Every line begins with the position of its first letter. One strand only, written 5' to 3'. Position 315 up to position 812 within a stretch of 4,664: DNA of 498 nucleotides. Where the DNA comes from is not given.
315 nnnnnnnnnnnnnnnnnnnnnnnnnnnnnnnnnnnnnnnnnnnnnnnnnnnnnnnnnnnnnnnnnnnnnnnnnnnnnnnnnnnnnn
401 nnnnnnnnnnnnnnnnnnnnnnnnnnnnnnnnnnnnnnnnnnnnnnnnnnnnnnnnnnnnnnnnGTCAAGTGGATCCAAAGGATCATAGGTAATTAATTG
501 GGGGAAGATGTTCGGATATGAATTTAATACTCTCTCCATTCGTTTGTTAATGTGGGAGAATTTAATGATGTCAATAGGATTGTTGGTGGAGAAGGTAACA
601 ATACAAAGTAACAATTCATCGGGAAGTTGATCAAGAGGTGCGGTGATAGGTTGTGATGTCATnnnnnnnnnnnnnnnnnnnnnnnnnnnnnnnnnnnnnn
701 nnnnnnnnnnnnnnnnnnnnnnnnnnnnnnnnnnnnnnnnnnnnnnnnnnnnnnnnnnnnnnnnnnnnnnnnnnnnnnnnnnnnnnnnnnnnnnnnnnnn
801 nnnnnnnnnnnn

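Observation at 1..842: Largest real gene in the window is missing from the ORF track: minus-strand F-box protein running off the 5' edge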

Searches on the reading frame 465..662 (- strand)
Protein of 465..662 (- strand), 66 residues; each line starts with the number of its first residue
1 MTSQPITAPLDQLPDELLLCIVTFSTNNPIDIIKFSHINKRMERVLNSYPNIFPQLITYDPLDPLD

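Call 18: search_protein_families(library=pfam, proteins=[window:465-662:-], max_evalue=10)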
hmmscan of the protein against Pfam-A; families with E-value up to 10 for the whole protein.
seq(66 aa): 2 families
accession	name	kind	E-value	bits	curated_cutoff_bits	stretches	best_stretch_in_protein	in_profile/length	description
PF12937.12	F-box-like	-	0.0099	16.1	24.3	1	10-47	1-36/47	F-box-like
PF00646.38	F-box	-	0.011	16.1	20.5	1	10-49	1-38/43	F-box domain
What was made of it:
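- On F-box (Pfam PF00646 / PF12937): The isolated 66-aa segment scores PF12937 at 16.1 bits and PF00646 at 16.1 bits (cutoff 20.5), E about 0.01 (call 18).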

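Call 42: search_solved_structures(query=A3, max_evalue=1, show_alignments=2)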
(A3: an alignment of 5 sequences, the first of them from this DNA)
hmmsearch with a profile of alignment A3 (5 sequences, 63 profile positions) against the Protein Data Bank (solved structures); distinct sequences matched with E-value up to 1: 10.
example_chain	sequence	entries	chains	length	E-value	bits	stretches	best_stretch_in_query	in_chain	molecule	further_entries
1fs1_A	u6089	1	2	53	0.0001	24.6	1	10-48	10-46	CYCLIN A/CDK2-ASSOCIATED P19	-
1ldk_E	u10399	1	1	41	0.00012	24.4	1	10-48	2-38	SKP2-like protein type gamma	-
1fs2_A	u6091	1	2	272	0.0024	20.2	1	10-48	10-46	SKP2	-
1fqv_A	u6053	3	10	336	0.0035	19.6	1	10-48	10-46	SKP2 | S-phase kinase-associated protein 2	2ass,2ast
7z8t_F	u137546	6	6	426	0.0041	19.5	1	10-48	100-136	S-phase kinase-associated protein 2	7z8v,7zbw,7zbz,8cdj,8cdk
8or0_E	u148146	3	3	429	0.0041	19.5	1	10-48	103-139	S-phase kinase-associated protein 2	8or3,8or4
7b5l_T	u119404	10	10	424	0.0041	19.4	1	10-48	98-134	S-phase kinase-associated protein 2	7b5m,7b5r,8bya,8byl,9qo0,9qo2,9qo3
5vzt_B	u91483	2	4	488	0.12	14.8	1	5-45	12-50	F-box only protein 31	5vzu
6vcd_B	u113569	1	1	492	0.7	12.3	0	7-44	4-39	F-box/LRR-repeat protein 5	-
5ibk_B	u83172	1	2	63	0.83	12.1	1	9-45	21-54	F-box/WD repeat-containing protein 7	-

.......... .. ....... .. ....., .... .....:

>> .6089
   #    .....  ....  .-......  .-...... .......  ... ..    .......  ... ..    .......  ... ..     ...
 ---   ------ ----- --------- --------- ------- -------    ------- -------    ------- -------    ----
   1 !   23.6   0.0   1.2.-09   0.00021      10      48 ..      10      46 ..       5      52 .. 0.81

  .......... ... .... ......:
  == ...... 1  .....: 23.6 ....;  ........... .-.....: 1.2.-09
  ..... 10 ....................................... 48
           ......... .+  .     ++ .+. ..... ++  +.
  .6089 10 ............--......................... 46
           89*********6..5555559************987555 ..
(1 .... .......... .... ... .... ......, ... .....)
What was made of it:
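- On F-box (Pfam PF00646 / PF12937): The five-sequence family profile retrieves only F-box proteins from the PDB, with Skp2 at 1e-4 (call 42).
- The profile of the five family F-boxes hits only F-box proteins in the PDB: Skp2 at 1e-4, then FBXO31, FBXL5 and FBXW7 (call 42).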
